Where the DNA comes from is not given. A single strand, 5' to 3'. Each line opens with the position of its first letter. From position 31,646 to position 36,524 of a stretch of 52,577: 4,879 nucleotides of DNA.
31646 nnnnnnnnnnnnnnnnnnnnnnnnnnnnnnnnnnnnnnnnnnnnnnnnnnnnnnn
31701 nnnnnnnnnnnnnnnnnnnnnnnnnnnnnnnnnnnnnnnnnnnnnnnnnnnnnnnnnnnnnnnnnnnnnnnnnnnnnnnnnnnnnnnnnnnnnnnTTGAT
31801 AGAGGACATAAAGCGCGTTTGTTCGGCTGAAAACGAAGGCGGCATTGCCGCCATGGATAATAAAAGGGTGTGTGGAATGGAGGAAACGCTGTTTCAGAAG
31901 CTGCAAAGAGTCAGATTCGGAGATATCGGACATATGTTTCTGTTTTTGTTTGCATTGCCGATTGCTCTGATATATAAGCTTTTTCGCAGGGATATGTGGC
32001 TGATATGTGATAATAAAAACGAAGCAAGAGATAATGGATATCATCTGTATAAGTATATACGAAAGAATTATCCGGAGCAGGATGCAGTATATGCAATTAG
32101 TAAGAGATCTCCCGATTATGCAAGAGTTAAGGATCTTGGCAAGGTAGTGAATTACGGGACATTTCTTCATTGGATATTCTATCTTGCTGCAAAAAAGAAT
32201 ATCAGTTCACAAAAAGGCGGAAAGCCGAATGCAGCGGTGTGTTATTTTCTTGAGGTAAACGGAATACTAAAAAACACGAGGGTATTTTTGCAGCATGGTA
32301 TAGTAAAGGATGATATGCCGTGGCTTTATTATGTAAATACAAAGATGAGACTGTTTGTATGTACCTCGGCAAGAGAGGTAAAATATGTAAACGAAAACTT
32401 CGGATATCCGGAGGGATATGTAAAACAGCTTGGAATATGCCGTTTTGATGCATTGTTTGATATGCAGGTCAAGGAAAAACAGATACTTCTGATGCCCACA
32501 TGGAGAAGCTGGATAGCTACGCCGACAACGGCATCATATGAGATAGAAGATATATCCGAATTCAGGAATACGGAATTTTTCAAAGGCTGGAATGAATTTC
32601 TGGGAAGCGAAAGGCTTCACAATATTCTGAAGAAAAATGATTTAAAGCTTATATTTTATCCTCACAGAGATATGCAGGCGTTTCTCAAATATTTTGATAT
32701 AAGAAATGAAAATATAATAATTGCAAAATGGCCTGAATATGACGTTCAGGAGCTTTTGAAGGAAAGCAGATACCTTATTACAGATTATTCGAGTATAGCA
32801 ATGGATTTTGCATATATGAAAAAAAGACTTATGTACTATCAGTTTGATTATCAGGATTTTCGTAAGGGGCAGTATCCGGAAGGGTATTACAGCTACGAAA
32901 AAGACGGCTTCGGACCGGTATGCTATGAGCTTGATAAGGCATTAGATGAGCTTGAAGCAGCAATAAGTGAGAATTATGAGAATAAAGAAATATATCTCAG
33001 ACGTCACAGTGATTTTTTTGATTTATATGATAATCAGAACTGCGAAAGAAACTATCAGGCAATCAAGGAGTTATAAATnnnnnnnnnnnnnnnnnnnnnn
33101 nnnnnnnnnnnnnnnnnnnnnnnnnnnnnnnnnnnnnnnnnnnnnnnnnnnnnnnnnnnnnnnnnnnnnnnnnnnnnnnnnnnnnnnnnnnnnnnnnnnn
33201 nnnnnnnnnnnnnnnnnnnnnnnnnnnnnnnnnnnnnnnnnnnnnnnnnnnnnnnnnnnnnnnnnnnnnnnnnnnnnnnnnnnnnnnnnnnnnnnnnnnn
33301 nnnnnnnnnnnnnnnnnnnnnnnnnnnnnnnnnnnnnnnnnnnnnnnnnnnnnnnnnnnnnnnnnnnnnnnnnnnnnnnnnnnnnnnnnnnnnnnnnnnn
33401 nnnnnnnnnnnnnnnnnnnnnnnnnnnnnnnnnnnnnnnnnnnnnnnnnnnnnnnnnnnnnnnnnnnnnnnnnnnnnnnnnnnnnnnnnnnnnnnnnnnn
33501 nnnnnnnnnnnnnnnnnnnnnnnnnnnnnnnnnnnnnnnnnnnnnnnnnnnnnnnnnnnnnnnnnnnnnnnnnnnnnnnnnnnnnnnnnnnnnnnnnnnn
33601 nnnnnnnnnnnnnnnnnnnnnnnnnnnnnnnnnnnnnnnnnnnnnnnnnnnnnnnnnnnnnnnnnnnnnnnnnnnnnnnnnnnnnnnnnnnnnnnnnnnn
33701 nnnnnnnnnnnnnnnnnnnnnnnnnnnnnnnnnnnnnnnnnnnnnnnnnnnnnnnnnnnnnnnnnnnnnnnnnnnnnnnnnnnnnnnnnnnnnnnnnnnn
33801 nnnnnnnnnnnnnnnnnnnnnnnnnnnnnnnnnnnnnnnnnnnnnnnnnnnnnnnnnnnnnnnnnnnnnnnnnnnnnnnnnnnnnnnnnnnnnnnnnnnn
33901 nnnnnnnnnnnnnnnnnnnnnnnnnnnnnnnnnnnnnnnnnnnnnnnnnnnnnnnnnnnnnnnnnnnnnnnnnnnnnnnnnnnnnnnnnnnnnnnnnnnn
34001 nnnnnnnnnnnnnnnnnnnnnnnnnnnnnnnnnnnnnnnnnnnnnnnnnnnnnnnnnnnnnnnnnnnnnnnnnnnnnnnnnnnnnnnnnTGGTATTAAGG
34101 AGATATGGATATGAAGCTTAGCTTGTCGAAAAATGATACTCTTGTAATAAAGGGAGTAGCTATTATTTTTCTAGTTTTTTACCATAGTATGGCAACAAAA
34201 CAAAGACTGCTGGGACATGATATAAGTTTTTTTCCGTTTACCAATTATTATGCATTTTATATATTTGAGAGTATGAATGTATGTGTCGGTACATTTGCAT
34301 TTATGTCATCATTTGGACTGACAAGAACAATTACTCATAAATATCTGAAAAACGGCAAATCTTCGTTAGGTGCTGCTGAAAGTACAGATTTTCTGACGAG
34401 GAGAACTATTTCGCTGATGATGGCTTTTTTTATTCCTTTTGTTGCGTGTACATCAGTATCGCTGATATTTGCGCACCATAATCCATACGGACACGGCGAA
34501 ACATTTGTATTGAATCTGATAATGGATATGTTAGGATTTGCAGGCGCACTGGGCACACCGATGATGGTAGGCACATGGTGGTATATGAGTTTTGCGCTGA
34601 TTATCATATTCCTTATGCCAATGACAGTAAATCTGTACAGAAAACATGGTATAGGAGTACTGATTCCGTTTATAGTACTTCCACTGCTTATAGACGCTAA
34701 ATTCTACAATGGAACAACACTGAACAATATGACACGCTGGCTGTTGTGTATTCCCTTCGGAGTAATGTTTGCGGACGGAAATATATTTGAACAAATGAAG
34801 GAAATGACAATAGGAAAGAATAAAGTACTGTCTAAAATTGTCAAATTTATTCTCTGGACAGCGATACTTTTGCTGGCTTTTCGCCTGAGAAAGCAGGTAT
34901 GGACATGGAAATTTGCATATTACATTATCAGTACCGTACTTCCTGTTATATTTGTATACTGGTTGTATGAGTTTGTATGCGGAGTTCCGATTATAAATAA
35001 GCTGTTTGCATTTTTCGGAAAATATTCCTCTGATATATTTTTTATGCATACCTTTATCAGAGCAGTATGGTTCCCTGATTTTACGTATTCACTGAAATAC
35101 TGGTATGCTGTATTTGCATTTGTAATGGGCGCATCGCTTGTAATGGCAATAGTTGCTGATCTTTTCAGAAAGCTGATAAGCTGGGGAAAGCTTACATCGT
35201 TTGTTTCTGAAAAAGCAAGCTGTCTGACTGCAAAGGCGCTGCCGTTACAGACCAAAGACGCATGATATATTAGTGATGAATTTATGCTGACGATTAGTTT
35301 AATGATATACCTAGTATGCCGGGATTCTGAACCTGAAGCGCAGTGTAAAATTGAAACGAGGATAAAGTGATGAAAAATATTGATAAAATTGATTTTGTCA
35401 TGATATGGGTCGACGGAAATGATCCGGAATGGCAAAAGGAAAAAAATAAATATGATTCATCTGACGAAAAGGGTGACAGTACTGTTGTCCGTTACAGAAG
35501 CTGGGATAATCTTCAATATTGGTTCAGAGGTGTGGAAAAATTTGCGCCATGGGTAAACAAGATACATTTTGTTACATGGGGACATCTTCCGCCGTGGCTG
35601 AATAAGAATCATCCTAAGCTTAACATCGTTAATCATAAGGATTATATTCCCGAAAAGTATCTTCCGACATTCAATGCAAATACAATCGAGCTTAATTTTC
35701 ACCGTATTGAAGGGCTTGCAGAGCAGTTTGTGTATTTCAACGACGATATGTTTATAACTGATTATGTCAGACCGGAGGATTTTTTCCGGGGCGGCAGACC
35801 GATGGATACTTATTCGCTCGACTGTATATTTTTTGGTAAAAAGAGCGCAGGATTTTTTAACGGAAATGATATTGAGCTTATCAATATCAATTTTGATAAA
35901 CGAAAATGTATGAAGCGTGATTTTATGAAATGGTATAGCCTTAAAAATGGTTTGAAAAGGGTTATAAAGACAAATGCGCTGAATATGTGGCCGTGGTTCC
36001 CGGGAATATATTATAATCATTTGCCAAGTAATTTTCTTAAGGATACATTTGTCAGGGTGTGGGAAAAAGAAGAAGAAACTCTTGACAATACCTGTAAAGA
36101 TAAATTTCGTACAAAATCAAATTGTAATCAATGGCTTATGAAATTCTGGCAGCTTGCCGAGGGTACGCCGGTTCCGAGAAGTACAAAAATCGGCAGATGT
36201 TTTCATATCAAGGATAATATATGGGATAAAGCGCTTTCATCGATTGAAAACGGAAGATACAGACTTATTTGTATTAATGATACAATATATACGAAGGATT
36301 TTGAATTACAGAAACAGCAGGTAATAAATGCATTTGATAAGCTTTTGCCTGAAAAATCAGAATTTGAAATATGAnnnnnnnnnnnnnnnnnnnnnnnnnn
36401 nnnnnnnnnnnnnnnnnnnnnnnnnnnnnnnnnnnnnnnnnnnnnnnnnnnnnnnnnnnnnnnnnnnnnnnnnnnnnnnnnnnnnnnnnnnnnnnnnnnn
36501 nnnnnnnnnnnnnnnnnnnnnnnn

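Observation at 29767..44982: Hybrid glycopolymer locus combining Stealth sugar-1-phosphate transferases with TagF-like glycerol-phosphate polymerases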

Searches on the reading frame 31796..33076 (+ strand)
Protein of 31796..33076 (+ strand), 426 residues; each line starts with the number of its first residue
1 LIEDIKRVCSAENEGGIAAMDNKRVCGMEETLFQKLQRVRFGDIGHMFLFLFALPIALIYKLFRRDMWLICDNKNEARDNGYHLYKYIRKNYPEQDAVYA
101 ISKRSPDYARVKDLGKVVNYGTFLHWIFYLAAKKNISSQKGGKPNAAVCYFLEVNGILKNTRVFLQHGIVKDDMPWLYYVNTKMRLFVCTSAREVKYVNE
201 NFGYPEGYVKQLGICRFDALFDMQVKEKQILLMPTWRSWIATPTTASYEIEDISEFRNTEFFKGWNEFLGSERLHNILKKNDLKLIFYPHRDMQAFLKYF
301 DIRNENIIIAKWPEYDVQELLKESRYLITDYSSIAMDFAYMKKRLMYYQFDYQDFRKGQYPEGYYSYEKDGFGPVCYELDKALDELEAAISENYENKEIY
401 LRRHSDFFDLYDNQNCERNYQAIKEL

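Call 3: search_protein_families(library=pfam, proteins=[window:31796-33076:+], max_evalue=0.01)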
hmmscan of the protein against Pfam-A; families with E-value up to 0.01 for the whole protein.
window:31796-33076:+ (426 aa): 1 family
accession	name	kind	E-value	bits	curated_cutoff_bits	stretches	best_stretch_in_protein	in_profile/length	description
PF04464.20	Glyphos_transf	-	2e-31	109.7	22.1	1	64-423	13-365/367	CDP-Glycerol:Poly(glycerophosphate) glycerophosphotransferase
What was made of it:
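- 31877..33076 (+): g3: stand-alone TagF-like phosphotransferase, about 400 aa (the ORF opens at TTG 31796). Of TagB/TarF size; a candidate primase. Glyphos_transf 109.7 bits (call 3).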

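Call 7: search_protein_families(library=ncbifam, proteins=[window:31796-33076:+], max_evalue=0.001)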
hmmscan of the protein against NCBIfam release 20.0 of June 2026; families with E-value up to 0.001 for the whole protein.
window:31796-33076:+ (426 aa): 2 families
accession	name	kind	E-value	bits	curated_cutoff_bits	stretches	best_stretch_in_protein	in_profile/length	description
NF041713.1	Tar_polymTarL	equivalog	3.7e-09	35.8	1000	1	190-418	335-554/562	teichoic acid ribitol-phosphate polymerase TarL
NF041712.1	techglyph_taseTarF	equivalog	1.1e-07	31.3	550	1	312-412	276-371/388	teichoic acid glycerol-phosphate transferase TarF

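Call 40: search_solved_structures(query=window:31871-33076:+, max_evalue=0.01, show_alignments=2)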
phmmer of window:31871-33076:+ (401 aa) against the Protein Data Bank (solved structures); distinct sequences matched with E-value up to 0.01: 3.
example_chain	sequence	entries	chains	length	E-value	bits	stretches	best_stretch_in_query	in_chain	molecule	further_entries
8va1_A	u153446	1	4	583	1.6e-07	33.8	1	164-394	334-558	Teichoic acid ribitol-phosphate polymerase TarL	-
3l7i_A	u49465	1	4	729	0.00053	22.2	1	280-372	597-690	Teichoic acid biosynthesis protein F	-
3l7j_A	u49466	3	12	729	0.00053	22.2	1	280-372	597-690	Teichoic acid biosynthesis protein F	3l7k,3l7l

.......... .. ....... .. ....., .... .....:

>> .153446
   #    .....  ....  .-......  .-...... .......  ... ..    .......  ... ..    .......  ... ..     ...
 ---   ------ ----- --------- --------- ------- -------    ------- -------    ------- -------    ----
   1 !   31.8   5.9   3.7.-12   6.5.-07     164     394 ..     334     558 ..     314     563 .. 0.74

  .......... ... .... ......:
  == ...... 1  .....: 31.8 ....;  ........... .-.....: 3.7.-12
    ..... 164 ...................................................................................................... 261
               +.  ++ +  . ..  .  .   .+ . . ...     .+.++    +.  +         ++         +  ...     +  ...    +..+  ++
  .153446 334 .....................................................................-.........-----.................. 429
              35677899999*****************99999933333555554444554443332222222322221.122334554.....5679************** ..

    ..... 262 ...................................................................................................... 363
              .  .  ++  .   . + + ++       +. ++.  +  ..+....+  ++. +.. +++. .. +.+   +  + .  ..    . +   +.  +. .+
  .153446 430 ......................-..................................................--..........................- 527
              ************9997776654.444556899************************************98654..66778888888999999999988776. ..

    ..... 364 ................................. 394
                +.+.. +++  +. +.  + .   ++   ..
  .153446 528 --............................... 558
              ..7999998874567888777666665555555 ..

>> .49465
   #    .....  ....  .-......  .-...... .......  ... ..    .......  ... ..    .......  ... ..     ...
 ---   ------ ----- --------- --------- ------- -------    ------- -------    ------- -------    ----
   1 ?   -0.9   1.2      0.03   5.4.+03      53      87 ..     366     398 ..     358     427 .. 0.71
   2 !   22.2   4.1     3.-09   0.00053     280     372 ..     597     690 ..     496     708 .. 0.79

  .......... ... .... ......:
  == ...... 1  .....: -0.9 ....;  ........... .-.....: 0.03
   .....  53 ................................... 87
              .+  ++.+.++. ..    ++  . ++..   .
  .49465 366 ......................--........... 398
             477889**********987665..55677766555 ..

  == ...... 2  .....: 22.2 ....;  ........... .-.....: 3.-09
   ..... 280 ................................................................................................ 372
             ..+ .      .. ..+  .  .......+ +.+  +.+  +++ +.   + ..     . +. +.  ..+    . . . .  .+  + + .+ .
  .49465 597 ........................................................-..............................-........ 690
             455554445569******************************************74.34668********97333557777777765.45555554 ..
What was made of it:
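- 31877..33076 (+): PDB hits TarL 1.6e-7 and TagF 5e-4 (call 40).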

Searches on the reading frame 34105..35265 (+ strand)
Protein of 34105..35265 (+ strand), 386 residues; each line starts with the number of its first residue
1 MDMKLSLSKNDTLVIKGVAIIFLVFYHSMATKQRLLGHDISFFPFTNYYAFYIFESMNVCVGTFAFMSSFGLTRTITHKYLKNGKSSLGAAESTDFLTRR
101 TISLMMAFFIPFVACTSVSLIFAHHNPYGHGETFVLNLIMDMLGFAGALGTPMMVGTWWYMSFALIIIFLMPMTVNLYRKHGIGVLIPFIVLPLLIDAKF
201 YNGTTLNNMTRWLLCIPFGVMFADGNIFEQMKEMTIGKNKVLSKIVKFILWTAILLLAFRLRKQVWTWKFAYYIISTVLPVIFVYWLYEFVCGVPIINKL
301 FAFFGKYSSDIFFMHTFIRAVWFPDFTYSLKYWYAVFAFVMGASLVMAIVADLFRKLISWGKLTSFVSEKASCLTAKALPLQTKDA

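Call 3: search_protein_families(library=pfam, proteins=[window:34105-35265:+], max_evalue=0.01)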
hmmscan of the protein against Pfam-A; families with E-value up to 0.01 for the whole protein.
window:34105-35265:+ (386 aa): 1 family
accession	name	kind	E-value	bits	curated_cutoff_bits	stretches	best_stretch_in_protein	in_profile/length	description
PF01757.29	Acyl_transf_3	-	9.8e-13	48.3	31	1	14-348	6-322/326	Acyltransferase domain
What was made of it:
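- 34105..35265 (+): g5: AT3-family integral-membrane O-acyltransferase (386 aa). Acyl_transf_3 48.3 bits (call 3).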

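Call 7: search_protein_families(library=ncbifam, proteins=[window:34105-35265:+], max_evalue=0.001)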
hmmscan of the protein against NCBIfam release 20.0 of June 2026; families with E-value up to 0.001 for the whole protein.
window:34105-35265:+ (386 aa): 0 families

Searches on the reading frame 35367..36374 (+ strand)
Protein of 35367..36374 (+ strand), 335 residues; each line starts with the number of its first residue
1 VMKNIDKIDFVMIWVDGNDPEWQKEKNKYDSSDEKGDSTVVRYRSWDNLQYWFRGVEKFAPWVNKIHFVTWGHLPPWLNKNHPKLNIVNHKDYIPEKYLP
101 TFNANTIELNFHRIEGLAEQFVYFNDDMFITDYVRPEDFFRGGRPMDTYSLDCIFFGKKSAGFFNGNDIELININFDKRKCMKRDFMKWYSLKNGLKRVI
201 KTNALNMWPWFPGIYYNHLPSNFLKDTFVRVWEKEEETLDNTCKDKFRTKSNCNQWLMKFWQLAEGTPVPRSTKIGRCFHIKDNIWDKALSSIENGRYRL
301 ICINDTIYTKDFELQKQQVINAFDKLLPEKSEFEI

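Call 3: search_protein_families(library=pfam, proteins=[window:35367-36374:+], max_evalue=0.01)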
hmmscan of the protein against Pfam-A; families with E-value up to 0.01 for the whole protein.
window:35367-36374:+ (335 aa): 3 families
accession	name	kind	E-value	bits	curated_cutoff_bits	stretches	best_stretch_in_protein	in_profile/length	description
PF11380.13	Stealth_CR2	-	7.2e-45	152.1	39.4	1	42-141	1-101/108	Stealth protein CR2, conserved region 2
PF17101.10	Stealth_CR1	-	3.7e-09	36.6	27.2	1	7-32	2-27/29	Stealth protein CR1, conserved region 1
PF17103.10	Stealth_CR4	-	0.0001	22.6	27.4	1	293-334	3-44/55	Stealth protein CR4, conserved region 4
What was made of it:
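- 35367..36374 (+): g6: second Stealth-family sugar-1-phosphate transferase (335 aa; GTG start with an ATG one codon later). Stealth_CR2 152 bits and CR1 36.6 bits (call 3).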

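Call 7: search_protein_families(library=ncbifam, proteins=[window:35367-36374:+], max_evalue=0.001)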
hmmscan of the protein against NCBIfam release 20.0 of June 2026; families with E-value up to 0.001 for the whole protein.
window:35367-36374:+ (335 aa): 0 families
